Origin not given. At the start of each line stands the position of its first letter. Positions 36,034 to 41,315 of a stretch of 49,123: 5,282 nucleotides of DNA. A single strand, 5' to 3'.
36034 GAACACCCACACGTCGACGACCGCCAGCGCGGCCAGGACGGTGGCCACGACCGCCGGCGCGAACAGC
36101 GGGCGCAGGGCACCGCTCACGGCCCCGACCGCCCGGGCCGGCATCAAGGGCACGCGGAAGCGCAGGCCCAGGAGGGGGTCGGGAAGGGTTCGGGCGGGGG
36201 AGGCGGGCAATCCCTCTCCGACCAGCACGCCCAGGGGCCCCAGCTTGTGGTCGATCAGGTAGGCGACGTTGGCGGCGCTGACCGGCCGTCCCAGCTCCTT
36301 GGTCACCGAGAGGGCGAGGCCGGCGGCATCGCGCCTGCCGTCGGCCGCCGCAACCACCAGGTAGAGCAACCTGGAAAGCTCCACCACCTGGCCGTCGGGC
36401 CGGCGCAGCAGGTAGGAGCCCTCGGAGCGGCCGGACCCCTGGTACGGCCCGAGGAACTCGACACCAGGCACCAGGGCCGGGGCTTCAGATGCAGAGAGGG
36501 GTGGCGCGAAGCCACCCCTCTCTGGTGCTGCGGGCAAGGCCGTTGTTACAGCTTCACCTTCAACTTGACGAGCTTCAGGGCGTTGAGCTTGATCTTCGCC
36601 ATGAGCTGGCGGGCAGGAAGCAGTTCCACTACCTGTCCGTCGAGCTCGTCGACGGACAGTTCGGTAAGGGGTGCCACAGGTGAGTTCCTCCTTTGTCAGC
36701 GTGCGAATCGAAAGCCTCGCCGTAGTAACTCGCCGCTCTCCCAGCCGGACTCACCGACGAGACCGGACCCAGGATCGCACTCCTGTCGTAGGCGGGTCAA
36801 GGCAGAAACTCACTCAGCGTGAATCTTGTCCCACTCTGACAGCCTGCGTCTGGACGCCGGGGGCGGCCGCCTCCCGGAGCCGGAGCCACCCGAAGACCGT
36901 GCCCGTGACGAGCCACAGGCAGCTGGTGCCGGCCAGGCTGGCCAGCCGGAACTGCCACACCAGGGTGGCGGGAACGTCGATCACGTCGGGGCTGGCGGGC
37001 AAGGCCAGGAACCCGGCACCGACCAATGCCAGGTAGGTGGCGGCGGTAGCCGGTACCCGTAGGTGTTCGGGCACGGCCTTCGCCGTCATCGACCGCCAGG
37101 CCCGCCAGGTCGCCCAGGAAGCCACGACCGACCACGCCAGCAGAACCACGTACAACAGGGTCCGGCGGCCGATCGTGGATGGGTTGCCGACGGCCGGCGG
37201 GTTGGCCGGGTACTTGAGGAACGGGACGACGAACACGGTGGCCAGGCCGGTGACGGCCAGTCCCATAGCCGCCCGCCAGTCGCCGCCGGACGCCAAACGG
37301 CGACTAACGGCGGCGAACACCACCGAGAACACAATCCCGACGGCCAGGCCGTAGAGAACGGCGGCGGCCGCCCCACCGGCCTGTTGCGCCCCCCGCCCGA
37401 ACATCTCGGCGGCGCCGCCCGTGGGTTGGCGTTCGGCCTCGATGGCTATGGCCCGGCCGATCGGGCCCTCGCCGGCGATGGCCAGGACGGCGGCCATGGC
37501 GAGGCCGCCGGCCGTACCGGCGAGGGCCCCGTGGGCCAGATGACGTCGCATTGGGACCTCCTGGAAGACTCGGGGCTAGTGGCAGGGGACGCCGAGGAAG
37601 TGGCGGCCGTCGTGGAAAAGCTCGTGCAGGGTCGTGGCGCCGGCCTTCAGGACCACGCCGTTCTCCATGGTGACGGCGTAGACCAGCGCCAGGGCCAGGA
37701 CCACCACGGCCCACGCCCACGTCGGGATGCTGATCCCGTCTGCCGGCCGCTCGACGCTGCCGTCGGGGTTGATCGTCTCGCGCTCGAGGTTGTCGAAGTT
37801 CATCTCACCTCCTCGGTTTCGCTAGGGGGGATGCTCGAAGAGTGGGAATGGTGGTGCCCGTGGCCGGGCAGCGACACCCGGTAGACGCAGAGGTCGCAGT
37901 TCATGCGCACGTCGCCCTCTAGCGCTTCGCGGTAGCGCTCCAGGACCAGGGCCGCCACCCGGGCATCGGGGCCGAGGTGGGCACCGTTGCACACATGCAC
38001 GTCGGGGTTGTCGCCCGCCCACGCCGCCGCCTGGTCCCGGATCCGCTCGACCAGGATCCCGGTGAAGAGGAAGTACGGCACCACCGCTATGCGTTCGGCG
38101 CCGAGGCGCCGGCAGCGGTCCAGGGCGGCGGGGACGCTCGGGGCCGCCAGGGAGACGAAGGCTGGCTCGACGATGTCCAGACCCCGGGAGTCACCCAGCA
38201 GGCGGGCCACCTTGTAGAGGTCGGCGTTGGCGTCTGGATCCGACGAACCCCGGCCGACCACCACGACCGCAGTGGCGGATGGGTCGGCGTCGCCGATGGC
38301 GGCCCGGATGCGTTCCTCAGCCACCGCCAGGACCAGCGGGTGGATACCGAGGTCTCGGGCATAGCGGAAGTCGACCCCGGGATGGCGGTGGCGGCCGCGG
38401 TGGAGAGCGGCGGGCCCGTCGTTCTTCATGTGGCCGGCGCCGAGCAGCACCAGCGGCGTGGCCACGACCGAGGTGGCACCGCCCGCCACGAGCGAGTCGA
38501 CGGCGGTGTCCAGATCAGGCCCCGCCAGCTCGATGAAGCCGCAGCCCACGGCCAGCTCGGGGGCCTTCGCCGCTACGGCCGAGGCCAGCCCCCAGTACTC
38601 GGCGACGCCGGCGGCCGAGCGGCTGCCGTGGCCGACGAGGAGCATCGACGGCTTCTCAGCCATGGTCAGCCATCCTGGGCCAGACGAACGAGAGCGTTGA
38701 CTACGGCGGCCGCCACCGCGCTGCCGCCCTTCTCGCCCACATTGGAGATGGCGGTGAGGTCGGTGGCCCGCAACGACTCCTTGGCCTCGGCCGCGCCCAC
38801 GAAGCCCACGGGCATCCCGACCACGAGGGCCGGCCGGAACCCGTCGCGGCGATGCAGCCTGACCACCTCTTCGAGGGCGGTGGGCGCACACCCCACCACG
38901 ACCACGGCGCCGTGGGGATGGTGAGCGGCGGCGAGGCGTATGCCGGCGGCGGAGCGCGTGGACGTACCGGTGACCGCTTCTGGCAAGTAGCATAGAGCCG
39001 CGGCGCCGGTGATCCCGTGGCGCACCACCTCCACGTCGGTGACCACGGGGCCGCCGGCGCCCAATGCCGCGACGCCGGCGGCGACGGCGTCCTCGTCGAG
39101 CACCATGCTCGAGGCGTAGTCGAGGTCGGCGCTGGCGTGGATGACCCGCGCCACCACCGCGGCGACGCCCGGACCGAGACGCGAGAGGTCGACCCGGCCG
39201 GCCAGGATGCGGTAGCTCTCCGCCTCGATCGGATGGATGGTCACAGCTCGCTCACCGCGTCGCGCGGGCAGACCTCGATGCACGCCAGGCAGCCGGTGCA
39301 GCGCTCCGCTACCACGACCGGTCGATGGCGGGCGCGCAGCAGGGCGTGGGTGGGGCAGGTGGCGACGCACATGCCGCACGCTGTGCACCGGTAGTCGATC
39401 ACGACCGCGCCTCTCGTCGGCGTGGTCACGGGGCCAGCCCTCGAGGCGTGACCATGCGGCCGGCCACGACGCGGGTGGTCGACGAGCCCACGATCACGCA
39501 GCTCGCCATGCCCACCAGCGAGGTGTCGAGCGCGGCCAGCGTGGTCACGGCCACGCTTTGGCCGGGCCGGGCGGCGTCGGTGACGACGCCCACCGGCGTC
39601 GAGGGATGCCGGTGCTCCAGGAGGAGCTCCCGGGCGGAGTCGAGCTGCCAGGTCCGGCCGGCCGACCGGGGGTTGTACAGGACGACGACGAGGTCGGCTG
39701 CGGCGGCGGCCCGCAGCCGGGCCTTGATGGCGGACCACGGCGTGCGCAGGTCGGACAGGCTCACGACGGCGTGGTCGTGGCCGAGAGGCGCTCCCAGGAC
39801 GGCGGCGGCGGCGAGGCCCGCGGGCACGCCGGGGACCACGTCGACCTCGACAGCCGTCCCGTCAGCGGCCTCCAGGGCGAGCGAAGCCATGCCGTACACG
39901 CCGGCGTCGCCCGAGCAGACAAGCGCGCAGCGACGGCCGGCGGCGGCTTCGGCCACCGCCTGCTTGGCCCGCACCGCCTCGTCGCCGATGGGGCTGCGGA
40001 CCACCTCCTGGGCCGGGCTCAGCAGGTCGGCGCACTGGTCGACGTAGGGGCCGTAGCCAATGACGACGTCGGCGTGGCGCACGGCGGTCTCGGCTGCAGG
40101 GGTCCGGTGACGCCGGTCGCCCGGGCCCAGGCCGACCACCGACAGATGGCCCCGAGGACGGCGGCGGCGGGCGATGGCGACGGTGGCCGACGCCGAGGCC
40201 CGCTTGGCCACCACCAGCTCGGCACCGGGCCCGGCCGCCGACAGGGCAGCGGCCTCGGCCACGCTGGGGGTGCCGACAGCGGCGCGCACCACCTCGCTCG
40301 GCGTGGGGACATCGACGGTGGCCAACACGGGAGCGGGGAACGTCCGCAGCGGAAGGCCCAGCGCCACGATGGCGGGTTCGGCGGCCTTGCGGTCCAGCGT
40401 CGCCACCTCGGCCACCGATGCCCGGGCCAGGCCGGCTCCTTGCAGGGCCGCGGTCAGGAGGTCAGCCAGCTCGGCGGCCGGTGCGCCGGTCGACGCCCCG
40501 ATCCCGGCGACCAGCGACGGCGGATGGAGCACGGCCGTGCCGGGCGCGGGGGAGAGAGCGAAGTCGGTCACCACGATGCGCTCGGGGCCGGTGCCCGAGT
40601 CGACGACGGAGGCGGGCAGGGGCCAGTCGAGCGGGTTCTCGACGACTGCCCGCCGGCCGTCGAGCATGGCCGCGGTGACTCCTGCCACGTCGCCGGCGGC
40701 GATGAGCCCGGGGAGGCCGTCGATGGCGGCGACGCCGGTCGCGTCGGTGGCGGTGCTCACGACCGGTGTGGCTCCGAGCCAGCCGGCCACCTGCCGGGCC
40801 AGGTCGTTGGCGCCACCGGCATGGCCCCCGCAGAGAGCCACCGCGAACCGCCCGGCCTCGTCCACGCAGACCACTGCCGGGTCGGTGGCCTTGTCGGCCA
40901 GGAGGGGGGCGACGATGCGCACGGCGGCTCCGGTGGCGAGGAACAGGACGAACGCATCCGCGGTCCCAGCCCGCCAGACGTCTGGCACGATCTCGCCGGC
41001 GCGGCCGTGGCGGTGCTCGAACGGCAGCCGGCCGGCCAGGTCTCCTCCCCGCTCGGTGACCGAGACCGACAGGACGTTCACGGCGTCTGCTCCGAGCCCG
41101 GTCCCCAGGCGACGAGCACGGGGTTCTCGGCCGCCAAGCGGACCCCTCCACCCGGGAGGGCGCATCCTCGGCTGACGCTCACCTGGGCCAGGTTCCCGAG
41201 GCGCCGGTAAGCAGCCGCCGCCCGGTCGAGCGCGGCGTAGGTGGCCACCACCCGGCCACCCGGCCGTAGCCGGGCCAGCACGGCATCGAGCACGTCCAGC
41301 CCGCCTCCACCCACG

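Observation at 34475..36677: Unannotated acidic-leader/cationic-tail peptide gene, perfect hairpin, M50-like membrane protease and HAD hydrolase: candidate peptide maturation module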

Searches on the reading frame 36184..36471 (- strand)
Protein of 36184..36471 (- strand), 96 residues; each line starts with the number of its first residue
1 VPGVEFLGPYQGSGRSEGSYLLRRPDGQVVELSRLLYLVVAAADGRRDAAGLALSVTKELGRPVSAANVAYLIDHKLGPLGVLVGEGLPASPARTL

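Call 59: predict_structure(alignment_id=A4)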
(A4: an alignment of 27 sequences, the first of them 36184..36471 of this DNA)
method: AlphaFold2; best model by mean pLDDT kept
length: 96 residues; sequences in the alignment: 27
mean_pLDDT: 83.0   pTM: 0.71
mean pLDDT of the five models: 83.0, 81.6, 80.3, 77.8, 75.7
residues with pLDDT >= 90: 50; 70-90: 26; 50-70: 13; < 50: 7
segments of 3 or more residues with pLDDT < 50: 91-96
pLDDT, mean of each block of 10 residues (from residue 1): 77 76 89 93 89 96 96 92 63 43
secondary structure, 60 per line:
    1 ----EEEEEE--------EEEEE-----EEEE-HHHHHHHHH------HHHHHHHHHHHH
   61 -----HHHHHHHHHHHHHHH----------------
elements in order: E5-10 E19-23 E29-32 H34-42 H49-60 H66-80

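Call 64: fold_search(model_id=the predicted structure, library=pdb)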
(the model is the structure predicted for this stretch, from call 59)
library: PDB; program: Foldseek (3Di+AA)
matches with E <= 10: 887; with E <= 0.001: 0
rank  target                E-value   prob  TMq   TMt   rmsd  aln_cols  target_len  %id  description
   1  5v1u_B                1.3e-01  0.97  0.51  0.56   4.7        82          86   11  TbiB1 in Complex with the TbiA(beta) Leader Peptide (released 2018-09-05)
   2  7vzz_B                1.3e-01  0.87  0.43  0.08   4.4        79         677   18  The structure of GdmN in complex with the natural tetrahedral intermediate, carbamoyl adenylate, and 20-O-methyl-19-ch (released 2022-11-16)
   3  7vzy_B                1.6e-01  0.84  0.43  0.08   4.5        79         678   18  The structure of GdmN complex with AMP and 20-O-methyl-19-chloroproansamitocin (released 2022-11-16)
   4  5v1u_A                1.9e-01  0.94  0.51  0.57   4.7        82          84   11  TbiB1 in Complex with the TbiA(beta) Leader Peptide (released 2018-09-05)
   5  9a6n_B                2.2e-01  0.09  0.18  0.13  16.9       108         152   14  Integrative model of SOJ-NRDR by crosslinking MS and deep learning (released 2024-09-18)
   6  7vyj_B                3.1e-01  0.47  0.39  0.08   4.5        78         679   20  The structure of GdmN in complex with carbamoyl adenylate intermediate (released 2022-11-16)
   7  7vzq_A                3.3e-01  0.72  0.45  0.09   4.3        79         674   18  The structure of GdmN V24Y/G157A/R158A/G188R mutant in complex with carbamoyl adenylate intermediate (released 2022-11-16)
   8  5v1u_D                3.3e-01  0.69  0.47  0.52   6.1        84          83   14  TbiB1 in Complex with the TbiA(beta) Leader Peptide (released 2018-09-05)
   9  7vx0_B                3.5e-01  0.66  0.43  0.08   4.4        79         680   18  The structure of GdmN complex with ATP (released 2022-11-16)
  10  5sxy_MODEL_1_A        4.0e-01  0.75  0.45  0.46   3.6        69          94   17  The solution NMR structure for the PqqD truncation of Methylobacterium extorquens PqqCD representing a functio (released 2017-05-24)
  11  5v1u_C                4.5e-01  0.57  0.46  0.50   6.2        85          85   13  TbiB1 in Complex with the TbiA(beta) Leader Peptide (released 2018-09-05)
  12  3g12_A                4.8e-01  0.77  0.26  0.23   3.6        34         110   20  Crystal structure of a putative lactoylglutathione lyase from Bdellovibrio bacteriovorus (released 2009-02-10)
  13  5v1v_A                5.1e-01  0.80  0.51  0.55   4.6        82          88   11  TbiB1 in Complex with the TbiA(alpha) Leader Peptide (released 2018-09-05)
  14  7vzq_B                5.1e-01  0.51  0.42  0.09   4.4        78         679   18  The structure of GdmN V24Y/G157A/R158A/G188R mutant in complex with carbamoyl adenylate intermediate (released 2022-11-16)
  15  7vzu_A                5.8e-01  0.47  0.43  0.09   4.4        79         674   19  The structure of GdmN Y82F mutant (released 2022-11-16)
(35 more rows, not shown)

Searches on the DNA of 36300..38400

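Call 78: search_rna_families(source=window, start=36300, end=38400, threshold=evalue, max_evalue=1)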
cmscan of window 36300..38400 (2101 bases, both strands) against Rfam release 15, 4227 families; matches with E-value up to 1: 0.
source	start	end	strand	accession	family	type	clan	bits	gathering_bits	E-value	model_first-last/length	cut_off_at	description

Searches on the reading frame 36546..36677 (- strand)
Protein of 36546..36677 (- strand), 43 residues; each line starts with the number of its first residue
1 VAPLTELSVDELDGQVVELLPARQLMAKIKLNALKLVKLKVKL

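Call 5: search_protein_families(library=pfam, proteins=[window:36546-36677:-], max_evalue=0.1)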
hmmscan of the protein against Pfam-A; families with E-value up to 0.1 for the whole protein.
window:36546-36677:- (43 aa): 0 families

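Call 6: search_protein_families(library=ncbifam, proteins=[window:36546-36677:-], max_evalue=0.1)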
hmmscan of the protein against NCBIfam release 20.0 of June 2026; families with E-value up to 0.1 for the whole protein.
window:36546-36677:- (43 aa): 0 families

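Call 9: find_homologous_proteins(query=window:36549-36677:-, max_evalue=10)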
Query seq(43 aa) (43 aa): 1 proteins with E <= 10 among 1 candidates.
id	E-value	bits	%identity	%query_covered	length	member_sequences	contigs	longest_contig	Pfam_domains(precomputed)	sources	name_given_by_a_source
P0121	7.2e-17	76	100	100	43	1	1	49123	-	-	-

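Call 14: search_protein_families(library=ncbifam, proteins=[window:36549-36677:-], max_evalue=10)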
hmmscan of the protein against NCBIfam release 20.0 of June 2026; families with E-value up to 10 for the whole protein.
seq(43 aa): 0 families

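Call 35: search_protein_representatives(protein=window:36546-36677:-)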
Query: 43 residues. Proteins with E-value up to 0.001 (for the whole library): 1; up to 1e-10: 0; up to 1e-30: 0. The best 1 are listed.
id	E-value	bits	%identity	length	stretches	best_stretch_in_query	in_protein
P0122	5.0e-05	38.6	62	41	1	5-43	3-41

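Call 38: find_encoding_contigs(protein=P0122, flank=6000)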
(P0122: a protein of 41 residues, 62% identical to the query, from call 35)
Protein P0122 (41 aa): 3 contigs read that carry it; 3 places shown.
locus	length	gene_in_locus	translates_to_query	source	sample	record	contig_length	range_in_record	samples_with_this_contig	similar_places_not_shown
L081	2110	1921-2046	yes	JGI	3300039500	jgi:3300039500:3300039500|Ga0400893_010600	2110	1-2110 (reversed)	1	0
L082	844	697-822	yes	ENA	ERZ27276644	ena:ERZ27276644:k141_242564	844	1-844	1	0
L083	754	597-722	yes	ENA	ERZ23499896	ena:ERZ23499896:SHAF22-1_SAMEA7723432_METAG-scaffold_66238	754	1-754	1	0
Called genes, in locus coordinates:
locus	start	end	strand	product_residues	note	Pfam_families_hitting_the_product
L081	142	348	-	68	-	PF06902:Fer4_19 (weak), PF13459:Fer4_15 (weak), PF13370:Fer4_13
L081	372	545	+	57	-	-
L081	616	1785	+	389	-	PF00478:IMPDH, PF01070:FMN_dh, PF01645:Glu_synthase (weak)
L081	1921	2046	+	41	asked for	-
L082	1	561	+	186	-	?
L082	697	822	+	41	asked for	-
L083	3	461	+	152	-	?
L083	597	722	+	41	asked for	-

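Call 42: find_related_loci(query=A3, collection=metagenome_contigs, flank=6000)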
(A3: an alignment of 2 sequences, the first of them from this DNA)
Query A3 (43 aa) in metagenome_contigs; peptide patterns used: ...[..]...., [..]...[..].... (x = any residue, [..] = any of these).
173 stretches matched a pattern, but none encodes a relative of the query by tblastn (E <= 1e-3).

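Call 54: find_homologous_proteins(query=A3, max_evalue=10)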
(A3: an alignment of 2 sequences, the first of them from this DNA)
Query A3 (2 sequences) (43 aa, profile of the alignment): 3 proteins with E <= 10 among 10 candidates.
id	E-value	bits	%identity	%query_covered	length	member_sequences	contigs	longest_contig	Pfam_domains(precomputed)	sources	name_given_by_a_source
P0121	7.0e-23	98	100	100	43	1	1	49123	-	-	-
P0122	1.7e-19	87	62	91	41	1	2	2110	-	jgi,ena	jgi:hypothetical protein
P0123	6.7e-4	37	64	51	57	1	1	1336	-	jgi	jgi:hypothetical protein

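Call 57: find_encoding_contigs(protein=P0123, flank=6000)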
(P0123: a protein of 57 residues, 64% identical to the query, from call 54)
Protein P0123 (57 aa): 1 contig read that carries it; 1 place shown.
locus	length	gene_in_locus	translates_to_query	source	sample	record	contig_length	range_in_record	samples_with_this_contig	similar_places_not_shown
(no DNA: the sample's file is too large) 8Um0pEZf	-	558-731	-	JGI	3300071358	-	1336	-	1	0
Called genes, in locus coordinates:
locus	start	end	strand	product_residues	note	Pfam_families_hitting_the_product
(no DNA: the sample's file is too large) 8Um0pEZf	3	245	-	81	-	?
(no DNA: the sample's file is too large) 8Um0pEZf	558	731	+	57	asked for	-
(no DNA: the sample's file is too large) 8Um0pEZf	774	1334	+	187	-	?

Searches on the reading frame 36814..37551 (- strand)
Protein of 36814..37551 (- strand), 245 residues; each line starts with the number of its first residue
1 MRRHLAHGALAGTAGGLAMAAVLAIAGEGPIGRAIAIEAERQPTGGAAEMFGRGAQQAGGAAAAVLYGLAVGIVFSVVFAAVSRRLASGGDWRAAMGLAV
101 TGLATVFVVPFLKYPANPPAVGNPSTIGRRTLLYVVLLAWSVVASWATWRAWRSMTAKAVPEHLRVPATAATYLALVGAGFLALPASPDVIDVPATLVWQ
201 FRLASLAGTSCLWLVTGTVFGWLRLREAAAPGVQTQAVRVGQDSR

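Call 5: search_protein_families(library=pfam, proteins=[window:36814-37551:-], max_evalue=0.1)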
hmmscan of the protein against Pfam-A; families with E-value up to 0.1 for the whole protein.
window:36814-37551:- (245 aa): 2 families
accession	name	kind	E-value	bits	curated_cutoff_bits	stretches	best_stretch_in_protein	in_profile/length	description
PF09490.15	CbtA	-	2.2e-45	155.8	30.7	1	2-223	2-237/239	Probable cobalt transporter subunit (CbtA)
PF17487.7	Ribosomal_S12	-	0.088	14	27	0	64-99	7-42/87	Ribosomal protein S12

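Call 6: search_protein_families(library=ncbifam, proteins=[window:36814-37551:-], max_evalue=0.1)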
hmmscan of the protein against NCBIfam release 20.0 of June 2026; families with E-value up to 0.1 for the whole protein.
window:36814-37551:- (245 aa): 0 families

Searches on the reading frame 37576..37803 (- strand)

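Call 5: search_protein_families(library=pfam, proteins=[window:37576-37803:-], max_evalue=0.1)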
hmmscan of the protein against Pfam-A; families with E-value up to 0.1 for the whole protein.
window:37576-37803:- (75 aa): 1 family
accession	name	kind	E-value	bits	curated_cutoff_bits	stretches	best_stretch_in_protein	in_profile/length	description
PF09489.15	CbtB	-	4.4e-07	30.4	27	1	30-75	13-51/51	Probable cobalt transporter subunit (CbtB)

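Call 6: search_protein_families(library=ncbifam, proteins=[window:37576-37803:-], max_evalue=0.1)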
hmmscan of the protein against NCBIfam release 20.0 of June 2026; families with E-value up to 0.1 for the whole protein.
window:37576-37803:- (75 aa): 1 family
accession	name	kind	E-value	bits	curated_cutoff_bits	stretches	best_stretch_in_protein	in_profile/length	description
TIGR02459.1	CbtB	hypoth_equivalog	0.012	16.1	64.4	1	39-75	21-60/60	cobalt transporter subunit CbtB (proposed)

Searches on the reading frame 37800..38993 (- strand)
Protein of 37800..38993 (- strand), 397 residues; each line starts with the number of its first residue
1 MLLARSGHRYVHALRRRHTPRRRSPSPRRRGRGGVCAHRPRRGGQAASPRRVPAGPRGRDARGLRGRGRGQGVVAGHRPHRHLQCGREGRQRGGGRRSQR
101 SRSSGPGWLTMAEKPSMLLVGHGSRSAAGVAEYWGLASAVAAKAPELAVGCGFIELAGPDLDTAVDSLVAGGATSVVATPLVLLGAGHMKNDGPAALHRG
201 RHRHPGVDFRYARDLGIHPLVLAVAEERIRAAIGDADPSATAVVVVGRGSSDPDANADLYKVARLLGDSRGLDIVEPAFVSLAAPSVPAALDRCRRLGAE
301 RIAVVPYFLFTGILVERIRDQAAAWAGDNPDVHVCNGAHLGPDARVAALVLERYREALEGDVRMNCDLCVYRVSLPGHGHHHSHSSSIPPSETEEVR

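Call 63: search_protein_families(library=pfam, proteins=[window:37800-38993:-], max_evalue=0.00001)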
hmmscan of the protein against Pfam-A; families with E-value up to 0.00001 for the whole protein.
window:37800-38993:- (397 aa): 1 family
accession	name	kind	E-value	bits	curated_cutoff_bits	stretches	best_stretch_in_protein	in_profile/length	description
PF01903.22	CbiX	-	2e-49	166.7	22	2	248-351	1-105/106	CbiX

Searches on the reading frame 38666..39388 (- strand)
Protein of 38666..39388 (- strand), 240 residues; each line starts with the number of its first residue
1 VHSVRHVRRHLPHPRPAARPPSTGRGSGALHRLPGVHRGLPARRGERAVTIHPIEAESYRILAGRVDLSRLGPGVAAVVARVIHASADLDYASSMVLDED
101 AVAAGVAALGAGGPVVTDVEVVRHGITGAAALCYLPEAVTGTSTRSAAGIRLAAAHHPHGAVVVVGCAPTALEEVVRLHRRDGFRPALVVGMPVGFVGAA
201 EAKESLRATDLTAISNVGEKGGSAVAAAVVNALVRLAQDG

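Call 63: search_protein_families(library=pfam, proteins=[window:38666-39388:-], max_evalue=0.00001)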
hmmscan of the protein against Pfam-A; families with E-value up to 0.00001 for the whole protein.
window:38666-39388:- (240 aa): 1 family
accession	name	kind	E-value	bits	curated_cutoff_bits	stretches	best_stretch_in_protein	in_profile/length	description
PF02570.20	CbiC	-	2.3e-54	184.5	22.5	1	54-235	2-195/196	Precorrin-8X methylmutase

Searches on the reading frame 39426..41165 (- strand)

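Call 63: search_protein_families(library=pfam, proteins=[window:39426-41165:-], max_evalue=0.00001)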
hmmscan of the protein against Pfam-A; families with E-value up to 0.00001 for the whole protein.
window:39426-41165:- (579 aa): 3 families
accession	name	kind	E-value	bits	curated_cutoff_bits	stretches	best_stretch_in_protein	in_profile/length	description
PF00590.25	TP_methylase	-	1.4e-36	126.8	27.8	1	341-546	2-211/212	Tetrapyrrole (Corrin/Porphyrin) Methylases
PF11760.13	CbiG_N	-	2.3e-31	108.1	25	1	68-141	9-82/82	Cobalamin synthesis G N-terminal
PF01890.21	CbiG_C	-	3.6e-27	95.6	27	1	218-332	1-117/117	Cobalamin synthesis G C-terminus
